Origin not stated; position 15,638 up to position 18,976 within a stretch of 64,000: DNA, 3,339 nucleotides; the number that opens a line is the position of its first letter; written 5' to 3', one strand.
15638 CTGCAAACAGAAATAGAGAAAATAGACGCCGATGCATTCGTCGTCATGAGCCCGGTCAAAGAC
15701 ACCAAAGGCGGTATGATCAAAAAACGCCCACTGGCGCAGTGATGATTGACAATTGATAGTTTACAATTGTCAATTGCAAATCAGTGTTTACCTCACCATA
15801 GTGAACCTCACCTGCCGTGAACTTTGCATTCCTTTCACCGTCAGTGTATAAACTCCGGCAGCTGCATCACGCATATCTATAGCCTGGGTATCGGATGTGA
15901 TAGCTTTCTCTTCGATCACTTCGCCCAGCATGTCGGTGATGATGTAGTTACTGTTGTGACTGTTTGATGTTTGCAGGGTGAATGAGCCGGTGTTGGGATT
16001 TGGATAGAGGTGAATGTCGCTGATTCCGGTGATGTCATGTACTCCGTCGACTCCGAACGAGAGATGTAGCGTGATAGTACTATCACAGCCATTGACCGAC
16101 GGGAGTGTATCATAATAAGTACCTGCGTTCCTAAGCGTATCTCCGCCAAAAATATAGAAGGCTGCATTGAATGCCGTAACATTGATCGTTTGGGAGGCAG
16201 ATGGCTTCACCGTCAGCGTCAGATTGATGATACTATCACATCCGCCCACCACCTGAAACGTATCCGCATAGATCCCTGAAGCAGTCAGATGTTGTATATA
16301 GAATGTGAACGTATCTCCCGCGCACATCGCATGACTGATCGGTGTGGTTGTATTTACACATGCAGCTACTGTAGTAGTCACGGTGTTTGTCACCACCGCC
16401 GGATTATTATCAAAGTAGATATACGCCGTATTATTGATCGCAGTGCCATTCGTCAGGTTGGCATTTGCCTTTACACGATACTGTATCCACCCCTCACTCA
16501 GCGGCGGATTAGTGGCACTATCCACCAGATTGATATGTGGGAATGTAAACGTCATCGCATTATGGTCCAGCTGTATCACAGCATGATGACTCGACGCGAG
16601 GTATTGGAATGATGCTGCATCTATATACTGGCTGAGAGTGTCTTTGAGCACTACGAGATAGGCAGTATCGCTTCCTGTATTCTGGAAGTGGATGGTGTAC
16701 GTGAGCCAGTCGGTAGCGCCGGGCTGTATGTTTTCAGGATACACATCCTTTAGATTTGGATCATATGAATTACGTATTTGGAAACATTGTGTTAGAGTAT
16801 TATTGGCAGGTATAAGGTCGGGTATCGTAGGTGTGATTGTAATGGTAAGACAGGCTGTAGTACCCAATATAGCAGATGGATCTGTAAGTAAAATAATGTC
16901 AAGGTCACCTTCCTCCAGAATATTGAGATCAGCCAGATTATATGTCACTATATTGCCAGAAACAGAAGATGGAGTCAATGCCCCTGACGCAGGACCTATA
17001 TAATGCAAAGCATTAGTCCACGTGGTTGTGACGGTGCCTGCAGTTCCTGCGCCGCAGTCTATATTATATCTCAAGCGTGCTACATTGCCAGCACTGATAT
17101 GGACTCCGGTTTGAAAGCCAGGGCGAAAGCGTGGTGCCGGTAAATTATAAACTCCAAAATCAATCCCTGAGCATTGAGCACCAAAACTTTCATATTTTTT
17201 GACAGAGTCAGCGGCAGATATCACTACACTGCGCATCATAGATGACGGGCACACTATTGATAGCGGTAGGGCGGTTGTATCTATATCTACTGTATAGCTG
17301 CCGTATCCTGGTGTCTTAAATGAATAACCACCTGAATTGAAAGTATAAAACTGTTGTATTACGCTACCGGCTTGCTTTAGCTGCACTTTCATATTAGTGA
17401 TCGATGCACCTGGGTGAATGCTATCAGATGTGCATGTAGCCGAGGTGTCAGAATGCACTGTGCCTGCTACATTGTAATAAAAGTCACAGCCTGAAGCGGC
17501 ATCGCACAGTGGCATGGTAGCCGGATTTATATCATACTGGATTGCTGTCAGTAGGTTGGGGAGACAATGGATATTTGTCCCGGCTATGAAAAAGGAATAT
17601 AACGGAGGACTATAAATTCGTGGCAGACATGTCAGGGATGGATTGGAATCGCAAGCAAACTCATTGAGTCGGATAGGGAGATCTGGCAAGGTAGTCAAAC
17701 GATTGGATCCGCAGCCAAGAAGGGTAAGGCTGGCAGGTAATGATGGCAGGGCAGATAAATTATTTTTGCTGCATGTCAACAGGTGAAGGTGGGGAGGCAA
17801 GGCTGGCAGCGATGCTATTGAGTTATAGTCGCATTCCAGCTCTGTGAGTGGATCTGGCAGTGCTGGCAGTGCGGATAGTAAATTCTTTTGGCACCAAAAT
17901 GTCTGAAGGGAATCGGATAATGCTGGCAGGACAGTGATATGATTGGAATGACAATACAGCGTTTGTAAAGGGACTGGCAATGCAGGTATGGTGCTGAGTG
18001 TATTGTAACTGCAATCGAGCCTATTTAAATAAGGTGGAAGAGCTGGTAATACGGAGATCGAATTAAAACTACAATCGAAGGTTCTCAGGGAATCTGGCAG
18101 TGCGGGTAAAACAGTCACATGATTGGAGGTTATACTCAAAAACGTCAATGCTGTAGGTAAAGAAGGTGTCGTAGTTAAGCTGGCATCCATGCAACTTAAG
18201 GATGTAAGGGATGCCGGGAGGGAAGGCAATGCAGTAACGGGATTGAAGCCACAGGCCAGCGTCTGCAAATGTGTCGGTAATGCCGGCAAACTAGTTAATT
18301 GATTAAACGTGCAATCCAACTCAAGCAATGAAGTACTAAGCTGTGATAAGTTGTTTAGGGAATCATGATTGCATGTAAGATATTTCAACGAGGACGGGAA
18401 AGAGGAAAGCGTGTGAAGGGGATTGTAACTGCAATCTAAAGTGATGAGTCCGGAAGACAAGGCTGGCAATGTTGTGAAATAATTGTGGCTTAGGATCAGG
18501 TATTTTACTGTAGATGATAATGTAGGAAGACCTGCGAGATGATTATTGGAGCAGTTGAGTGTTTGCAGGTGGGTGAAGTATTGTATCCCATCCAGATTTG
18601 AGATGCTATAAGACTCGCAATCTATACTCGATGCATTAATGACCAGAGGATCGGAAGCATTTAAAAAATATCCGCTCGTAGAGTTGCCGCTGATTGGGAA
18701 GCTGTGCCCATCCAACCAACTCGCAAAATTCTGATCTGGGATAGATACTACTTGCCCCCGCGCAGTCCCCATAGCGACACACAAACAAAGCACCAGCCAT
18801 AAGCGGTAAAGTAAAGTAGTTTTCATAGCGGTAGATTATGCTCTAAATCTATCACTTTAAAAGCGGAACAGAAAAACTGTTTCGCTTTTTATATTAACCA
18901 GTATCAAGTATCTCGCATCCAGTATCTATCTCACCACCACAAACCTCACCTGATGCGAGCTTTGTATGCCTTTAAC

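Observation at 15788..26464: Three tandem paralogs that combine YopM/IpaH-style LRRs with T9SS export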

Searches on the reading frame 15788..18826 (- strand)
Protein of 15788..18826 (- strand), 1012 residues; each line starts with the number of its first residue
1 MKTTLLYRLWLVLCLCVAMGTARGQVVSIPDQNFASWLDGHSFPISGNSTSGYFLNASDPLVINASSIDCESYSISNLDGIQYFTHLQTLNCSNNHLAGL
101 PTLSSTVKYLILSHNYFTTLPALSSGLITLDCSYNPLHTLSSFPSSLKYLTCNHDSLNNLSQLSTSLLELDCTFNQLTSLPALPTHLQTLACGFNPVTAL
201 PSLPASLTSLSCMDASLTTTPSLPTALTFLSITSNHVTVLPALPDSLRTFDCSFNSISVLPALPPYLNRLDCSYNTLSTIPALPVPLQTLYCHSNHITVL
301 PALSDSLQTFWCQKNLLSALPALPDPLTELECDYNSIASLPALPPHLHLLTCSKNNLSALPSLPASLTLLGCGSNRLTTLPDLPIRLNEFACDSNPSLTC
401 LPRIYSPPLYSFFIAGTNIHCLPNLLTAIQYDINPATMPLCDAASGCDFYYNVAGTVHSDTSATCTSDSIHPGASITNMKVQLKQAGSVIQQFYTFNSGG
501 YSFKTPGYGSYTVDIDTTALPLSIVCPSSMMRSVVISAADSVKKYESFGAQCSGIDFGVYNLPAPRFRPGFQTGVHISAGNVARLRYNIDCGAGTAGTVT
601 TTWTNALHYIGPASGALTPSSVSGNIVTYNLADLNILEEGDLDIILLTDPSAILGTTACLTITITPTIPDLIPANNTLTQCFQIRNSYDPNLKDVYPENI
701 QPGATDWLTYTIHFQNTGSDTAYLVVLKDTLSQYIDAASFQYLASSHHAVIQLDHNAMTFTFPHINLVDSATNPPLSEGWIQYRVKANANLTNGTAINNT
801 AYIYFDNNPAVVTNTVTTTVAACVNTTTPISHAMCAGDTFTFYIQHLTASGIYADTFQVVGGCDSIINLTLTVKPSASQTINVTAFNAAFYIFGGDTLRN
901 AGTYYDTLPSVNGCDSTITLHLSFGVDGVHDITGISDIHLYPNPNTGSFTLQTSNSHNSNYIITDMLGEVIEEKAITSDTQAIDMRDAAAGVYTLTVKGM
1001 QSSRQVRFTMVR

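Call 3: search_protein_families(library=pfam, proteins=[window:15788-18826:-], max_evalue=0.01)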
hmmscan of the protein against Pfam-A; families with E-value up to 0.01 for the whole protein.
window:15788-18826:- (1012 aa): 6 families
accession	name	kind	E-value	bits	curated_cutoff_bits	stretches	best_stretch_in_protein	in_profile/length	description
PF24595.1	DUF7619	-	1.7e-39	135.3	27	1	689-819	1-133/133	Domain of unknown function (DUF7619)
PF12799.13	LRR_4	-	9.3e-23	80.2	27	2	165-204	1-43/44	Leucine Rich repeats (2 copies)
PF18962.6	Por_Secre_tail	-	8.1e-11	42.5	27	1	940-1002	1-67/75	Secretion system C-terminal sorting domain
PF00560.39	LRR_1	-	0.00024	21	20.6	0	86-100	1-15/23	Leucine Rich Repeat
PF19910.5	DUF6383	-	0.0013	19.3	23.7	1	953-1002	23-69/74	Domain of unknown function (DUF6383)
PF17210.9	SdrD_B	-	0.0019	18.8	29.7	1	456-517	6-66/112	SdrD B-like domain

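Call 4: search_protein_families(library=ncbifam, proteins=[window:15788-18826:-], max_evalue=0.01)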
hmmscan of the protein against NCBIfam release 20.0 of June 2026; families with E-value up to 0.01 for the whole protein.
window:15788-18826:- (1012 aa): 7 families
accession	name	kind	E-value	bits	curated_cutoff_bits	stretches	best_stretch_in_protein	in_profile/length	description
NF011917.0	PRK15387.1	equivalog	6.5e-48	163.3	1243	2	215-426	211-421/788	type III secretion system effector E3 ubiquitin transferase SspH2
NF011897.0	PRK15370.1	equivalog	3.2e-34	117.8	1113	3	163-301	260-404/755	SPI-1 type III secretion system effector E3 ubiquitin transferase SlrP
TIGR04183.1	Por_Secre_tail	domain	1.4e-09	37.8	23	1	940-1008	1-69/72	T9SS type A sorting domain-containing protein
NF011914.0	PRK15386.1-3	exception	3.3e-05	22.6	1049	0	170-274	65-171/496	type III secretion effector GogB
TIGR01451.2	B_ant_repeat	repeat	8.2e-05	22.5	24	1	706-732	12-38/53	DUF11 type repeat protein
TIGR04226.1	RrgB_K2N_iso_D2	domain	0.00093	20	30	0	706-805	21-122/123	isopeptide-forming domain-containing fimbrial protein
NF050177.1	TapA_OM_Porphy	equivalog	0.0098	14.7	500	0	936-998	469-531/544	TapA/TapC family T9SS-dependent outer membrane protein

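Call 15: find_related_loci(query=window:15788-18826:-, collection=genome_contigs, flank=10000)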
Query window:15788-18826:- (1012 aa) in genome_contigs; peptide patterns used: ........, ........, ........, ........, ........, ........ (x = any residue, [..] = any of these).
129 stretches matched a pattern; 35 encode a relative of the query (tblastn E <= 1e-3); 34 distinct loci.
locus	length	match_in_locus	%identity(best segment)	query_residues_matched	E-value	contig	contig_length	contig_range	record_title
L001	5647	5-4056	35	25-1008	7e-81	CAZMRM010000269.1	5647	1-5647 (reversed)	MAG TPA_asm: uncultured Chitinophaga sp. isolate SRP344714_co1_386 genome assembly, contig: NODE_24158_length_5647_cov_3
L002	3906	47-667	45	613-816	3e-42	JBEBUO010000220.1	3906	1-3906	MAG: Taibaiella helva isolate T2.bin.215 NODE_79901_length_3906_cov_10.284342, whole genome shotgun sequence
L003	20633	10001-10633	37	614-820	2e-30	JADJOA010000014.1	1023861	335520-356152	MAG: Bacteroidetes bacterium isolate Fred_18-Q3-R57-64_BAT3C.256 tig00351680-10-10233750, whole genome shotgun sequence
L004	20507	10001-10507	41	657-820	1e-29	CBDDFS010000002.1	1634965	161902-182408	MAG: Vicingaceae bacterium isolate c8cdc04f-f076-48b9-b0c7-821081521146 genome assembly, contig: contig_2, whole genome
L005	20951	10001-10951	32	498-820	2e-29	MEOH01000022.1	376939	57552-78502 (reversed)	MAG: Bacteroidetes bacterium GWF2_38_335 gwf2_scaffold_45, whole genome shotgun sequence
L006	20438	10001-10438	44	681-822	5e-28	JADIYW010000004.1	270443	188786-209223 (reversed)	MAG: Bacteroidetes bacterium isolate AalE_18-Q3-R2-46_BATAC.579 tig00004351-10-2714300, whole genome shotgun sequence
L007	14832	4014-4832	31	683-932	5e-27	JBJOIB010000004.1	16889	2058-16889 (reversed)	MAG: Bacteroidota bacterium isolate sharkriverslough_2019_sw_WHONDRS-S19S_0042_B_bin.86 scaffold_827722, whole genome sh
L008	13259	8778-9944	31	450-843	9e-27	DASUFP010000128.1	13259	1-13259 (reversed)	MAG TPA_asm: Bacteroidia bacterium isolate SMAG_U1382 k141_691180, whole genome shotgun sequence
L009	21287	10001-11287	24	616-997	3e-26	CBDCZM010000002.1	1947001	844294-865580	MAG: Flavobacteriales bacterium isolate 1536215c-0b24-46d4-9d71-71e357b63602 genome assembly, contig: contig_2, whole ge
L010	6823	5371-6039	35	613-822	2e-25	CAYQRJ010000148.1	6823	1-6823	MAG TPA_asm: uncultured Crocinitomix sp. isolate SRP163575_co1_361 genome assembly, contig: NODE_24327_length_6823_cov_7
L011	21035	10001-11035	29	687-981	3e-25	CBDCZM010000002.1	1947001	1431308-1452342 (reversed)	MAG: Flavobacteriales bacterium isolate 1536215c-0b24-46d4-9d71-71e357b63602 genome assembly, contig: contig_2, whole ge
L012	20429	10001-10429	44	687-824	5e-25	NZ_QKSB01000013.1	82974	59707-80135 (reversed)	Putridiphycobacter roseus strain SM1701 SM1701_scaffold13, whole genome shotgun sequence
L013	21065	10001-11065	31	452-819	4e-25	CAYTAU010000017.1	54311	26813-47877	MAG TPA_asm: uncultured Bacteroidales bacterium isolate SRP191223_co1_49 genome assembly, contig: NODE_363_length_54311_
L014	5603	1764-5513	39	613-998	4e-24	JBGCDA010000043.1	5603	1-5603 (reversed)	MAG: Flavobacteriales bacterium isolate SGMAG-90 contig43, whole genome shotgun sequence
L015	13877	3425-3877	42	683-827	6e-24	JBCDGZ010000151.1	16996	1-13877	MAG: Bacteroidota bacterium isolate P01_H01_bin.144 k141_714858_length_16996_cov_17.0008, whole genome shotgun sequence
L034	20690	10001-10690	24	775-1012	1e-5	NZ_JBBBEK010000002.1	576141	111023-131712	Pontibacter sp. 13R65 contig2, whole genome shotgun sequence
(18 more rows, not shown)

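Call 17: find_encoding_contigs(protein=window:15788-18826:-, flank=10000, max_places=4)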
Protein window:15788-18826:- (1012 aa): 1 contig read that carries it; 1 place shown.
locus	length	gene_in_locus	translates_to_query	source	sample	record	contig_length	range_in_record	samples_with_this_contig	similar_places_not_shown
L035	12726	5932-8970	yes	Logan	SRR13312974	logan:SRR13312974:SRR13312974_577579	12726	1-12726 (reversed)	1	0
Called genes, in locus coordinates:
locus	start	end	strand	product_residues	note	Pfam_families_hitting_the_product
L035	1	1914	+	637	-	?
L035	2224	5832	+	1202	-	PF12799:LRR_4 (faint), PF24595:DUF7619, PF18962:Por_Secre_tail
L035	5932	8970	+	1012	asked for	PF12799:LRR_4 (faint), PF24595:DUF7619, PF18962:Por_Secre_tail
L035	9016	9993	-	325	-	PF02588:YitT_membrane, PF10035:DUF2179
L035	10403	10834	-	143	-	-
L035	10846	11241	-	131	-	-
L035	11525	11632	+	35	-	-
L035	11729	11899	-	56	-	-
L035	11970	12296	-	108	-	PF18962:Por_Secre_tail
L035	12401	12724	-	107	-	?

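Call 18: list_cluster_members(proteins=[window:15788-18826:-, window:18926-22534:-, window:22844-26464:-, window:2627-3634:+])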
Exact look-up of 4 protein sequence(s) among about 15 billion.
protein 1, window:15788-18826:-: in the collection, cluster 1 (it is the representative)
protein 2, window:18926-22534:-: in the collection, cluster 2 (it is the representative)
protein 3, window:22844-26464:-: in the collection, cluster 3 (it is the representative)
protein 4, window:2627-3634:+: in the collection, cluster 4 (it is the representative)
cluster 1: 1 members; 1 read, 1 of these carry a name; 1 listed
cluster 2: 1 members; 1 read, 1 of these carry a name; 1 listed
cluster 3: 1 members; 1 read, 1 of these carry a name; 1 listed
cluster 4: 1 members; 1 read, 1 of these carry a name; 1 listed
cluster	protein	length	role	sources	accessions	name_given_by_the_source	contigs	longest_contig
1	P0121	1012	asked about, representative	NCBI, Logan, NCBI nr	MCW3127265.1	MAG: Adhesin AidA-related protein [Bacteroidetes bacterium] | Adhesin AidA-related protein [Bacteroidota bacterium]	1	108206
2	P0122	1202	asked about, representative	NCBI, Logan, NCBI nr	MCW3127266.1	MAG: hypothetical protein JWO03_2924 [Bacteroidetes bacterium] | hypothetical protein [Bacteroidota bacterium]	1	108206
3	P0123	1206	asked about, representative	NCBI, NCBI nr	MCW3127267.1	MAG: hypothetical protein JWO03_2925 [Bacteroidetes bacterium] | hypothetical protein [Bacteroidota bacterium]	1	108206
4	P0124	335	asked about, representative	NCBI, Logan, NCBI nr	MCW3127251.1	MAG: Glucanase [Bacteroidetes bacterium] | Glucanase [Bacteroidota bacterium]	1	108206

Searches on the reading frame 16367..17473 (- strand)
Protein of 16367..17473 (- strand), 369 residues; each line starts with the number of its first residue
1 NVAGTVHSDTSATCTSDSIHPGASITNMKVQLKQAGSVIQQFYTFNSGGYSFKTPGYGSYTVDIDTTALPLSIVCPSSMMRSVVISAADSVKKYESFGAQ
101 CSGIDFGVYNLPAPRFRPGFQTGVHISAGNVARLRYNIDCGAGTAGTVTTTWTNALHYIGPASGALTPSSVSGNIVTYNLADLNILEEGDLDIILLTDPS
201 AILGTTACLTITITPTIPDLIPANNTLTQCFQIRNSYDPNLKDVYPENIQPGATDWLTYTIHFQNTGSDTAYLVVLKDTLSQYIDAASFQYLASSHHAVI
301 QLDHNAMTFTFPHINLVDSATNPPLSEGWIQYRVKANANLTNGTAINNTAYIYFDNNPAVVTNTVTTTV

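Call 70: search_protein_representatives(protein=window:16367-17473:-)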
Query: 369 residues. Proteins with E-value up to 0.001 (for the whole library): 16888; up to 1e-10: 14228; up to 1e-30: 991. The best 150 are listed.
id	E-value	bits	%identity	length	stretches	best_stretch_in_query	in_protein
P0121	1.7e-243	823.4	100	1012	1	1-369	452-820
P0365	2.5e-161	553.2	67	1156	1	1-369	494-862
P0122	6.4e-159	545.3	65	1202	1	1-369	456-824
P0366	1.8e-136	471.4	59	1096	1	1-366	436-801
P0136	6.6e-133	459.7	58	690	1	1-368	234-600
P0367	4.9e-132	456.9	61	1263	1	1-369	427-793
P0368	1.2e-130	452.3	59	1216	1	1-368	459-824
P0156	5.8e-120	417.1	56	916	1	1-369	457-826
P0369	8.1e-119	413.4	55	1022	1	1-369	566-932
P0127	6.2e-117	407.2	55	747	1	11-369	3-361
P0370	6.9e-116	403.7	55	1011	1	1-369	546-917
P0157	8.6e-116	403.4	55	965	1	1-366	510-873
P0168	2.4e-114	398.6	54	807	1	1-366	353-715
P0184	5.9e-114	397.4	54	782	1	1-369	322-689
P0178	4.5e-113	394.5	51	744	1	1-369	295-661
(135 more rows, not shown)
